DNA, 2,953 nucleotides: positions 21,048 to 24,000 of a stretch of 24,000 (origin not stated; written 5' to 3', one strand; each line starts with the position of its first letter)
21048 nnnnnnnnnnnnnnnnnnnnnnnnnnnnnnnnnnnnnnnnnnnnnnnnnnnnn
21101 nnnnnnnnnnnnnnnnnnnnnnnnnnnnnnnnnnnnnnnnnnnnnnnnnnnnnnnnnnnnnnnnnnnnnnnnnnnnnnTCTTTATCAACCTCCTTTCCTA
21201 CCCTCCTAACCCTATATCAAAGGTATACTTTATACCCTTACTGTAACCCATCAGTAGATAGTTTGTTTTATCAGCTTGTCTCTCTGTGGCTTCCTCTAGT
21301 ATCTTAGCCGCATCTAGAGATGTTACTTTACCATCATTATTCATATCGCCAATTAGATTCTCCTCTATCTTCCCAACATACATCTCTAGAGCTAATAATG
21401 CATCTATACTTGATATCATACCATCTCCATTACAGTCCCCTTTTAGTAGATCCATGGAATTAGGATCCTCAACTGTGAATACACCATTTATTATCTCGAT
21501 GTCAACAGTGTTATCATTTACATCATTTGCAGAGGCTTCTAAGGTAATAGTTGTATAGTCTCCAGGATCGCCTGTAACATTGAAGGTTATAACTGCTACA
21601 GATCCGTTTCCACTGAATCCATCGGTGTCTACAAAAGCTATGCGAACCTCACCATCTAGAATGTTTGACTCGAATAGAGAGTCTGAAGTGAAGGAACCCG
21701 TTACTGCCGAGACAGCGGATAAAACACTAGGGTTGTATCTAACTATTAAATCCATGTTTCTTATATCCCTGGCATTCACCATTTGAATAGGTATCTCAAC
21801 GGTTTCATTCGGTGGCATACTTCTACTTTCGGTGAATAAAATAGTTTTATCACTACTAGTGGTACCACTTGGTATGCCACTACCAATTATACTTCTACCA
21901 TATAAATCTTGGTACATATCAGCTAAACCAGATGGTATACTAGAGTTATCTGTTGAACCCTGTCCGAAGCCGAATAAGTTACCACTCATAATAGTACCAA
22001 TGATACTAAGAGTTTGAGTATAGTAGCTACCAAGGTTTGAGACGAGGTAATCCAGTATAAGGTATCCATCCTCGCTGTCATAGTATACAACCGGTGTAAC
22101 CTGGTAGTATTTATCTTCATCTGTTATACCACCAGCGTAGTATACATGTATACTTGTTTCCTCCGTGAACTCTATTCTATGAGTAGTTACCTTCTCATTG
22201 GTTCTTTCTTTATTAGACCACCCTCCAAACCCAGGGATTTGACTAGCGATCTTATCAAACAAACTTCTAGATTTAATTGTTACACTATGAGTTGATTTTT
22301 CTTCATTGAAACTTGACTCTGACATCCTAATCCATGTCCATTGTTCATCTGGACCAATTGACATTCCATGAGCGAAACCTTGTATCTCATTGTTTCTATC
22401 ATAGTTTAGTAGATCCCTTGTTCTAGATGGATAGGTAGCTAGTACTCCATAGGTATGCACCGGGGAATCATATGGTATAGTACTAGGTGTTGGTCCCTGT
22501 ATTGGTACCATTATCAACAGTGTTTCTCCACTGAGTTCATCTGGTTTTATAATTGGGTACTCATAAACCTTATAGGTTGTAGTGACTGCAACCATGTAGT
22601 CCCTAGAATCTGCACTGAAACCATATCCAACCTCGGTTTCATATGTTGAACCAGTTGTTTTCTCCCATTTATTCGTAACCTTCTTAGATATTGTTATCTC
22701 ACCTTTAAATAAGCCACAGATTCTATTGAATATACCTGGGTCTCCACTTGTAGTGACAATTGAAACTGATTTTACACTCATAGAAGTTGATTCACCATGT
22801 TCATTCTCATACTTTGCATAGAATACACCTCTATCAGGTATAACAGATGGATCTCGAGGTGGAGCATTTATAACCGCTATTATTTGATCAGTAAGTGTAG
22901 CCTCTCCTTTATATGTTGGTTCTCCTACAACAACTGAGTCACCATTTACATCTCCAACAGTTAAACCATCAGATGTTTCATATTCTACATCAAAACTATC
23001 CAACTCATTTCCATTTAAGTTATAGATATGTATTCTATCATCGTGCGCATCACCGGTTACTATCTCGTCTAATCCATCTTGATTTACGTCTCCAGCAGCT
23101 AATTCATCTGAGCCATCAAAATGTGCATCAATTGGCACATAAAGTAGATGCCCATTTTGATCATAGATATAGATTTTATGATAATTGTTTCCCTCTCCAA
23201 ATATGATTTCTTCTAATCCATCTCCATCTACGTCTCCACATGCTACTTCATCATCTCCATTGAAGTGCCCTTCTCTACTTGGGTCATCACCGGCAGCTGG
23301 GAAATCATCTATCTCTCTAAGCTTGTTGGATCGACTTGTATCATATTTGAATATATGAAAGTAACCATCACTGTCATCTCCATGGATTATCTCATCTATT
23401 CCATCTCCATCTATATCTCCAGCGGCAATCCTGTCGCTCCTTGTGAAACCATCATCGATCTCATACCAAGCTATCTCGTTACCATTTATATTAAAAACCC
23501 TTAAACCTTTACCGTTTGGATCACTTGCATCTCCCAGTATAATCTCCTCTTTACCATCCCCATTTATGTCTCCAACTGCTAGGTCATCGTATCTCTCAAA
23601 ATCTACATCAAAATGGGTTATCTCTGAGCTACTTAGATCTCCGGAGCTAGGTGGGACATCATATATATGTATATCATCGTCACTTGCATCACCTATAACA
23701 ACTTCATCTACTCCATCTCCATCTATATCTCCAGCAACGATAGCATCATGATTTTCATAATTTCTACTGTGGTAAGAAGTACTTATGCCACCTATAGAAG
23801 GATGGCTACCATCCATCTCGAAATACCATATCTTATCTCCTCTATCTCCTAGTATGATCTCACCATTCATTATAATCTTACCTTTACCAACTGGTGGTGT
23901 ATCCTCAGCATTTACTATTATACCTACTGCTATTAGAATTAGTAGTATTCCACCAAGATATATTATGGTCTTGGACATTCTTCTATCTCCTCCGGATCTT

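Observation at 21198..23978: One polypeptide carries a seven-repeat FG-GAP region, a ~370-aa unassigned core, a cohesin and a dockerin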

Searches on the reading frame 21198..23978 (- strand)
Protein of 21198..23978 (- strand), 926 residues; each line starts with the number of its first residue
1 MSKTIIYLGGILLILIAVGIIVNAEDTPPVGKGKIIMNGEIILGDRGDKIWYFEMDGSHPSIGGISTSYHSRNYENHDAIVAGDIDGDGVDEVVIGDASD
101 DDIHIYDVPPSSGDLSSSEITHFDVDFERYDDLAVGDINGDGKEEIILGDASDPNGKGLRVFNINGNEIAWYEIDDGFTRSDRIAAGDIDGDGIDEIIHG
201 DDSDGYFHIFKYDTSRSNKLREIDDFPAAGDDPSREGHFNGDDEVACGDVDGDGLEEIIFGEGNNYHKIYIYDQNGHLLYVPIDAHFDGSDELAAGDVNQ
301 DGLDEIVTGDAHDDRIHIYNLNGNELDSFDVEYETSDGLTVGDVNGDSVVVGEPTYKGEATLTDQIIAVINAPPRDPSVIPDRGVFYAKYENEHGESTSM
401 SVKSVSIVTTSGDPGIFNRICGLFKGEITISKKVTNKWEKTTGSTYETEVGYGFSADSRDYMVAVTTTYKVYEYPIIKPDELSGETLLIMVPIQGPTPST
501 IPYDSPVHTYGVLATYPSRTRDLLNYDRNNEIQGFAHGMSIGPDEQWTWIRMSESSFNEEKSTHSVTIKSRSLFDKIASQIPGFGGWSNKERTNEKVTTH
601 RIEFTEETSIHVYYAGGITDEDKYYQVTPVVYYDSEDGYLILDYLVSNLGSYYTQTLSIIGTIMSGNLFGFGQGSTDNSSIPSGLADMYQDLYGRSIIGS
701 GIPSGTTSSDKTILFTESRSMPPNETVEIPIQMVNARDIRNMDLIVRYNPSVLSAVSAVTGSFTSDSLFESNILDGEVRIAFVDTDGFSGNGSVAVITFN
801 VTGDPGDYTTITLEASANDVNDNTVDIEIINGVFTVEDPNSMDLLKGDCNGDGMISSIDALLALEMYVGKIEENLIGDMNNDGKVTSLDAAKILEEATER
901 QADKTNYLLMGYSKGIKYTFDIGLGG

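Call 5: search_protein_families(library=pfam, proteins=[window:21198-23978:-], max_evalue=1)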
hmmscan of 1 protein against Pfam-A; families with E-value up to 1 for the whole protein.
window:21198-23978:- (926 aa): 6 families
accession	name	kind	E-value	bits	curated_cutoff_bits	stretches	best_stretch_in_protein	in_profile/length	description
PF13517.12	FG-GAP_3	-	7.3e-17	62.2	26.9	5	249-307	1-60/61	FG-GAP-like repeat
PF00963.24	Cohesin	-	9.7e-13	48.9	24.1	1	720-833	9-136/139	Cohesin domain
PF01839.29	FG-GAP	-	4.1e-08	33.4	22.1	4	133-149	5-21/37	FG-GAP repeat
PF00404.24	Dockerin_1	-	3.4e-07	30.8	22.9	1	846-892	1-51/57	Dockerin type I domain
PF25292.1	Beta-prop_CGLA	-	0.0057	16.6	26.8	0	129-171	187-229/316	Lambda-carrageenase beta-propeller domain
PF15907.11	Itfg2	-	0.024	14.3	27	0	184-272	20-105/330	Integrin-alpha FG-GAP repeat-containing protein 2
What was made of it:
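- On FG-GAP / integrin-α-type β-propeller: FG-GAP_3 62.2 bits (cut-off 26.9); FG-GAP 33.4 bits (cut-off 22.1) (call 5).
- On Cohesin: Pfam 48.9 bits (cut-off 24.1) (call 5).
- On Dockerin (type I-like): Pfam 30.8 bits (cut-off 22.9) (call 5).
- Checked: Pfam confirms three of the four parts (call 5):
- A cohesin and a dockerin sit in one chain (call 5).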

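Call 6: search_protein_families(library=ncbifam, proteins=[window:21198-23978:-], max_evalue=1)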
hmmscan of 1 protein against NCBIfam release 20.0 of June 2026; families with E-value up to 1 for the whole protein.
window:21198-23978:- (926 aa): 2 families
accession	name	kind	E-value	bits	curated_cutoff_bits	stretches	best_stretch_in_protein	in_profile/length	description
NF049990.1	CellobisidaseCelK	equivalog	1.9e-05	23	1700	1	837-893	820-878/889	cellulose 1,4-beta-cellobiosidase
NF052323.1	T9SSA_dep_M6i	equivalog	5.5e-05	21.3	600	2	126-227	782-878/1043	T9SS-dependent M6-like inactivated metalloprotease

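Call 9: find_homologous_proteins(query=window:21201-23978:-)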
Query window:21201-23978:- (926 aa): 240 proteins with E <= 0.001 among 8000 candidates; the best 120 are listed.
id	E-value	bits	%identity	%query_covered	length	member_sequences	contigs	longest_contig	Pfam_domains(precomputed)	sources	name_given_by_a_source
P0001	0.0e+0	2084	100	100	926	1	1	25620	PF01839.30,PF00404.25,PF13517.13,PF00963.25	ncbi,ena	-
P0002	0.0e+0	1806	86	98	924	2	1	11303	PF01839.30,PF00404.25,PF13517.13,PF00963.25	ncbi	-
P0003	0.0e+0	1582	74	100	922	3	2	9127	PF01839.30,PF00404.25,PF13517.13,PF00963.25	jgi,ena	-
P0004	7.3e-174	599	41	99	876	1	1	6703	PF13186.12,PF00404.25,PF13517.13,PF00963.25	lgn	-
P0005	1.9e-159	551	39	98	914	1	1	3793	PF01839.30,PF18975.7,PF13517.13,PF00963.25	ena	-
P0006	1.7e-156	541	37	98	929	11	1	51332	PF01839.30,PF00404.25,PF13517.13,PF00963.25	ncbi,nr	ncbi:MAG: dockerin type I domain-containing protein [Archaeoglobales archaeon]|nr:dockerin type I do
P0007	2.5e-156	541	39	98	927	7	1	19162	PF01839.30,PF00404.25,PF13517.13,PF00963.25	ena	-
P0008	2.6e-152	527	35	99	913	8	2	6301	PF01839.30,PF13517.13,PF00963.25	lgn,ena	-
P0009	7.3e-133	463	41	68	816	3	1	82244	PF01839.30,PF13517.13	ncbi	-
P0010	3.6e-129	451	39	71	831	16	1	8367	PF13517.13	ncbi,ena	-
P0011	6.2e-127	443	39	69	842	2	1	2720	PF01839.30,PF13517.13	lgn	-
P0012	1.1e-126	442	38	69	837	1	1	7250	PF01839.30,PF13517.13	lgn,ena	-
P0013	3.0e-121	425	37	72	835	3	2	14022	PF01839.30,PF13517.13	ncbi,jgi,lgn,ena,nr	ncbi:MAG: hypothetical protein J7K15_13355 [Deltaproteobacteria bacterium]|nr:hypothetical protein [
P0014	2.1e-119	418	38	71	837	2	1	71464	PF01839.30,PF13517.13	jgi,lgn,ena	-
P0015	2.4e-115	405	40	64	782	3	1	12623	PF01839.30,PF13517.13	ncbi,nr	ncbi:MAG: VCBS repeat-containing protein, partial [Deltaproteobacteria bacterium]|nr:VCBS repeat-con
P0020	8.2e-102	360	30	94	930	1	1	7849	PF01839.30,PF00404.25,PF13517.13,PF00963.25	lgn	-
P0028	3.5e-88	315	35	69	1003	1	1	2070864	PF01839.30,PF22352.3,PF00801.27,PF13517.13,PF18911.7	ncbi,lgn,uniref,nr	ncbi:PKD domain-containing protein [Thermococcus thermotolerans]|uniref:PKD domain-containing protei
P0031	1.3e-85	307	34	67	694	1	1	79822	PF01839.30,PF13517.13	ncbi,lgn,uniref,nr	ncbi:Repeat domain-containing protein [Persephonella hydrogeniphila]|uniref:Repeat domain-containing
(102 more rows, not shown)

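Call 11: search_solved_structures(query=window:21201-23978:-, max_evalue=0.01)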
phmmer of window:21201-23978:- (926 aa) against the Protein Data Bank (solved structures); distinct sequences matched with E-value up to 0.01: 3.
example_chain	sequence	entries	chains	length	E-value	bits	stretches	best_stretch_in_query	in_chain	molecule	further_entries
2xdh_A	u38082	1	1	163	1.4e-11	46.6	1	711-805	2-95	COHESIN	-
8zvk_A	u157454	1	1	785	0.00083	20.9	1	789-891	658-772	AaBgIC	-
2y3n_B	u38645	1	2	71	0.0015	20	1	845-893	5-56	CELLULOSOMAL FAMILY-48 PROCESSIVE GLYCOSIDE HYDROLASE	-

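Call 12: find_encoding_contigs(protein=P0001, flank=10000, max_places=3)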
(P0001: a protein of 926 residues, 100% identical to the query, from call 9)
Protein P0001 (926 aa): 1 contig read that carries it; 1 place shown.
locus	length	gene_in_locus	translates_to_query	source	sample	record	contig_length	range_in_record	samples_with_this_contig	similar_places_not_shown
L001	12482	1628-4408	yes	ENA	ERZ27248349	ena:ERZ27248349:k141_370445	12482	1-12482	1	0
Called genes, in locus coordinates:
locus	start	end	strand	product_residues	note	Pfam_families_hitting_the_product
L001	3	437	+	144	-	?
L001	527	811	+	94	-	PF00404:Dockerin_1 (faint)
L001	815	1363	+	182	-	PF00963:Cohesin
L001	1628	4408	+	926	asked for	PF01839:FG-GAP (faint), PF13517:FG-GAP_3 (weak), PF00963:Cohesin, PF00404:Dockerin_1 (weak)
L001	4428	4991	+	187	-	PF00963:Cohesin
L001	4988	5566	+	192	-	PF00404:Dockerin_1 (weak)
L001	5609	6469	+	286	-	PF00763:THF_DHG_CYH, PF02882:THF_DHG_CYH_C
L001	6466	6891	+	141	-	PF01998:DUF131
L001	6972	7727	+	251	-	PF01149:Fapy_DNA_glyco (weak), PF06831:H2TH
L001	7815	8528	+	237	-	-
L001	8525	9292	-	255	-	PF01061:ABC2_membrane, PF12698:ABC2_membrane_3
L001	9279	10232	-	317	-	PF00005:ABC_tran, PF13304:AAA_21 (weak), PF13732:DrrA1-3_C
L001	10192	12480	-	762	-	?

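Call 21: find_encoding_contigs(protein=P0006, flank=6000, max_places=2)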
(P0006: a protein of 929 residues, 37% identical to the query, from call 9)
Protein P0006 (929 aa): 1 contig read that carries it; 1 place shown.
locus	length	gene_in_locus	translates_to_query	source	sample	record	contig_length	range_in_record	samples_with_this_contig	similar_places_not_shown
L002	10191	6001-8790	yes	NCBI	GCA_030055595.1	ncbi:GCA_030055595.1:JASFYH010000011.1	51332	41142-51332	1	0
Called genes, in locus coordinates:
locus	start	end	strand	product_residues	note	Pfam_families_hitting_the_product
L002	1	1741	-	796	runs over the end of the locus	PF08448:PAS_4 (weak), PF13426:PAS_9 (weak), PF00989:PAS (weak), PF08448:PAS_4 (weak), PF13426:PAS_9, PF00989:PAS, PF13426:PAS_9, PF00015:MCPsignal, +5 more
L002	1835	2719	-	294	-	PF00586:AIRS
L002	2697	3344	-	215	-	PF03587:EMG1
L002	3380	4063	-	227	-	PF00881:Nitroreductase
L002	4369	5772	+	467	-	PF02550:AcetylCoA_hydro, PF13336:AcetylCoA_hyd_C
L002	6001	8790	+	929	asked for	PF01839:FG-GAP (faint), PF13517:FG-GAP_3 (weak), PF00963:Cohesin (weak), PF00404:Dockerin_1 (weak)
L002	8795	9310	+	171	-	PF00963:Cohesin, PF18204:PGF-CTERM (weak)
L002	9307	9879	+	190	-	PF00404:Dockerin_1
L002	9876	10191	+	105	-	PF22842:Pel9A-like_beta_helix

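Call 22: find_encoding_contigs(protein=P0007, flank=6000, max_places=2)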
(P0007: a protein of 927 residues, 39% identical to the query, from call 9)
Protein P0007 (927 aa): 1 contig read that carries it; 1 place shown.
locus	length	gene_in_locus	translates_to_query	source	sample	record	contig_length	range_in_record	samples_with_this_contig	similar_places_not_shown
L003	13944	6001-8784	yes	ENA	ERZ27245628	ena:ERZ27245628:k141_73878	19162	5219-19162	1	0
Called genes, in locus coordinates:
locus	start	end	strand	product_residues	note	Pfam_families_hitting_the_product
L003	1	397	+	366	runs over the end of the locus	PF01497:Peripla_BP_2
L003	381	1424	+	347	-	PF01032:FecCD, PF00950:ABC-3 (faint)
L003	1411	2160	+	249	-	PF13476:AAA_23 (faint), PF02463:SMC_N (weak), PF13175:AAA_15 (faint), PF00005:ABC_tran, PF13304:AAA_21 (faint)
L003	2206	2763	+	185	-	PF13452:FAS1_DH_region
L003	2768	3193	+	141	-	PF01575:MaoC_dehydratas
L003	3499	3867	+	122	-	PF08821:CGGC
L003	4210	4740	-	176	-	PF01066:CDP-OH_P_transf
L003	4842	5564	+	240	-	PF00483:NTP_transferase, PF01128:IspD (weak), PF12804:NTP_transf_3, PF20202:DUF6564 (weak)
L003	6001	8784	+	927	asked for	PF01839:FG-GAP (faint), PF13517:FG-GAP_3 (weak), PF00963:Cohesin, PF00404:Dockerin_1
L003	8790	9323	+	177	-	PF00963:Cohesin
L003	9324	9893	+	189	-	PF00404:Dockerin_1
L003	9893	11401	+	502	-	PF22842:Pel9A-like_beta_helix, PF13229:Beta_helix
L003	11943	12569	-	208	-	PF03891:DUF333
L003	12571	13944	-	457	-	?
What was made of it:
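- A Pel9A-like β-helix gene directly follows the operon in L002 and L003 (calls 21, 22).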

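Call 26: find_related_loci(query=A2, collection=genome_contigs, flank=5000)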
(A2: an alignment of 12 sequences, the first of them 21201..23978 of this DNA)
Query A2 (926 aa) in genome_contigs; peptide patterns used: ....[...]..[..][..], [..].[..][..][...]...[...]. (x = any residue, [..] = any of these).
600 stretches matched a pattern (row limit reached: there are more); 166 encode a relative of the query (tblastn E <= 1e-3); the best 80 are kept; 80 distinct loci.
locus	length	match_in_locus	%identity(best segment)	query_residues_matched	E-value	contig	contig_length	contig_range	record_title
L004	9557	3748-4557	40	16-347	1e-42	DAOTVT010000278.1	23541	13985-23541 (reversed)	MAG TPA_asm: Anaerolineae bacterium isolate H111_75 k127_1146632, whole genome shotgun sequence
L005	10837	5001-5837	28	59-329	7e-22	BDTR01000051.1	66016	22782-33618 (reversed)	Bacterium BMS3Bbin08 DNA, contig: NODE_14, whole genome shotgun sequence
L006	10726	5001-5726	33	80-352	1e-20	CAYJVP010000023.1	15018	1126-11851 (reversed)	MAG TPA_asm: uncultured Gammaproteobacteria bacterium isolate ERP125453_co1_234 genome assembly, contig: NODE_4144_lengt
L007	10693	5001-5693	30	70-350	3e-20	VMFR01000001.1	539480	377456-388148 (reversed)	MAG: Parcubacteria group bacterium Gr01-1014_31 G01um101431_scaffold_12, whole genome shotgun sequence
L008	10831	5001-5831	33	80-347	7e-20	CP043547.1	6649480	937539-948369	Planctomycetales bacterium 10988 chromosome, complete genome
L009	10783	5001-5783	29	70-338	1e-19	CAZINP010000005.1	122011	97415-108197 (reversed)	MAG TPA_asm: uncultured Gammaproteobacteria bacterium isolate binchicken_co27_465 genome assembly, contig: NODE_202_leng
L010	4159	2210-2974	30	68-347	5e-18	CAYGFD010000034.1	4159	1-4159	MAG TPA_asm: uncultured Gammaproteobacteria bacterium isolate ERP113451_co1_458 genome assembly, contig: NODE_31860_leng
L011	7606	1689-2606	32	37-377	2e-17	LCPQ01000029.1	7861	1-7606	MAG: Parcubacteria group bacterium GW2011_GWA2_48_9 UY34_C0029, whole genome shotgun sequence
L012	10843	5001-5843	31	40-366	3e-17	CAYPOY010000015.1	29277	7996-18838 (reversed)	MAG TPA_asm: uncultured Anaerolineales bacterium isolate SRP214966_co5_314 genome assembly, contig: NODE_1014_length_292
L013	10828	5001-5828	29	6-347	3e-16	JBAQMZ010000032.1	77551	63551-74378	MAG: Candidatus Methanoperedens sp. isolate MFD12050_ilm_asm_bin25 k127_72458, whole genome shotgun sequence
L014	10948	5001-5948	33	73-362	3e-16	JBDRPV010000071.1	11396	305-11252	MAG: Parcubacteria group bacterium isolate MEGAHIT-group-2.138 k141_803328, whole genome shotgun sequence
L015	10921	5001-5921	31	80-341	8e-16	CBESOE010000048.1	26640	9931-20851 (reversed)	MAG TPA_asm: uncultured bacterium isolate SRR7614707_binner13_Refined_28 genome assembly, contig: ERZ25083858.111, whole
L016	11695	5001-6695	28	63-372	3e-15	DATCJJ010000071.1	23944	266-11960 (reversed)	MAG TPA_asm: Gaiellaceae bacterium isolate SMAG_U7067 k141_8762703, whole genome shotgun sequence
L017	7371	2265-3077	29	79-350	4e-15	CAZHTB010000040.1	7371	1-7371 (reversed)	MAG TPA_asm: uncultured Gammaproteobacteria bacterium isolate binchicken_co203_567 genome assembly, contig: k141_2095894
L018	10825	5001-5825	29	73-342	6e-15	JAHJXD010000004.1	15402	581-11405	MAG: Patescibacteria group bacterium isolate UML_A.mb.15 UML_A.mb.15_k141_15811, whole genome shotgun sequence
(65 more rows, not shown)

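Call 30: predict_structure(alignment_id=A1)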
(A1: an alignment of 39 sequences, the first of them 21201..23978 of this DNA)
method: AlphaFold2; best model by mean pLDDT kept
length: 926 residues; sequences in the alignment: 39
mean_pLDDT: 72.2   pTM: 0.57
mean pLDDT of the five models: 72.2, 69.7, 69.6, 69.0, 67.9
residues with pLDDT >= 90: 128; 70-90: 495; 50-70: 150; < 50: 153
segments of 3 or more residues with pLDDT < 50: 19-24, 57-68, 554-562, 588-591, 658-720, 823-845, 901-926
pLDDT, mean of each block of 10 residues (from residue 1): 68 65 55 80 79 60 41 76 89 89 82 61 88 92 91 73 94 87 92 89 90 91 86 58 87 88 83 89 83 88 89 90 88 87 84 87 85 84 78 59 80 64 60 71 65 67 86 85 81 82 79 80 78 65 82 42 66 77 57 66 68 85 86 81 85 60 34 27 46 30 24 37 72 67 81 87 81 88 76 79 67 66 45 32 56 74 81 79 78 66 39 27 28
secondary structure, 60 per line:
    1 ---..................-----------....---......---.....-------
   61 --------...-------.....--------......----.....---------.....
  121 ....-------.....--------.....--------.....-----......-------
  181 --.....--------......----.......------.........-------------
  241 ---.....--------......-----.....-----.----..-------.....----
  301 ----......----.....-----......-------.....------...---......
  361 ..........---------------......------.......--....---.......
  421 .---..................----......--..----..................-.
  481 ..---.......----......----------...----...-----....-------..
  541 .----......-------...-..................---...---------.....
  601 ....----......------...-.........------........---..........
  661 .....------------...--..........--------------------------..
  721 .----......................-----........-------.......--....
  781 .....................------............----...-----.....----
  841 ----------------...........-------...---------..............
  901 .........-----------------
elements in order (helices of 4 or more, strands of 3 or more residues): H4-21 E33-36 E40-45 E49-53 E69-71 E79-83 E92-97 E102-106 E119-124 E132-136 E145-149 E158-162 E168-173 E183-187 E196-201 E206-212 E219-227 E244-248 E257-262 E268-272 E292-296 E305-310 E315-319 E325-330 E338-342 E349-351 E355-370 E386-391 E398-404 E407-410 H414-421 H425-442 E447-452 E461-478 E486-492 E497-502 E539-541 E546-551 E563-569 H570-580 E596-604 E609-614 E625-633 E640-647 H651-665 H683-692 E719-721 E726-747 E753-760 E768-774 E777-801 E808-819 E824-826 E832-836 H857-867 H887-909
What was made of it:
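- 23907..23978 (-): Residues 1-24. Signal peptide: MSK, a hydrophobic core, then VNA|ED. Modelled as a helix at 4-21 (call 30).
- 21822..22007 (-): Residues 658-719. Gly/Ser-rich linker of low confidence. pLDDT below 50 (call 30).
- Checked: The AlphaFold2 model gives an all-β propeller at 33-351 with pLDDT about 80-90 (call 30). Residues 658-719 are a low-confidence linker (call 30).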

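Call 35: search_protein_families(library=pfam, proteins=[L001:527-808:+, L001:815-1360:+, L001:27-434:+], max_evalue=10)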
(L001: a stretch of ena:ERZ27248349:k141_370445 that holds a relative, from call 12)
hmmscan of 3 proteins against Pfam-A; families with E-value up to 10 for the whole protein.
L001:527-808:+ (94 aa): 4 families
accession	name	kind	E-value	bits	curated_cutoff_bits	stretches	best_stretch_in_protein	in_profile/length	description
PF00404.24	Dockerin_1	-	8.8e-06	26.3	22.9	1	13-61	1-53/57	Dockerin type I domain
PF00036.39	EF-hand_1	-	0.051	13.6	25.4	1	13-25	8-20/29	EF hand domain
PF13405.12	EF-hand_6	-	0.082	13.1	25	1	15-32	10-27/30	EF-hand domain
PF13202.12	EF-hand_5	-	0.58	10.2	25.9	1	13-23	7-17/25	EF hand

L001:815-1360:+ (182 aa): 1 family
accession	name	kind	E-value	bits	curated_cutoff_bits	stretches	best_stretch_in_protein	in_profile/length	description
PF00963.24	Cohesin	-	8.2e-18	65.4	24.1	1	25-145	2-136/139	Cohesin domain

L001:27-434:+ (136 aa): 1 family
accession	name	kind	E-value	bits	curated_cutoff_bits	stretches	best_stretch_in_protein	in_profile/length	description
PF00963.24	Cohesin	-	1e-11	45.6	24.1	1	19-113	8-112/139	Cohesin domain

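Call 36: search_protein_families(library=ncbifam, proteins=[L001:815-1360:+], max_evalue=10)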
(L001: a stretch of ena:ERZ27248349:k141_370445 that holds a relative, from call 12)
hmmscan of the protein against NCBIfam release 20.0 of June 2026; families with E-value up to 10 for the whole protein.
L001:815-1360:+ (182 aa): 3 families
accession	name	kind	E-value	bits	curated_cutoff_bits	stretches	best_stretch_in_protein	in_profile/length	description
NF045529.2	Heimdall-CTERM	domain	0.0016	18.8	24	1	157-176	2-21/26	Heimdall-CTERM domain-containing surface protein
NF033507.3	Loki-CTERM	subfamily_domain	0.014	15.6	19.9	1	158-182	2-24/27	Loki-CTERM sorting domain-containing protein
NF038227.1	IcmM_DotJ_IVB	equivalog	0.086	13.2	100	1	4-59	24-79/94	type IVB secretion system protein IcmM/DotJ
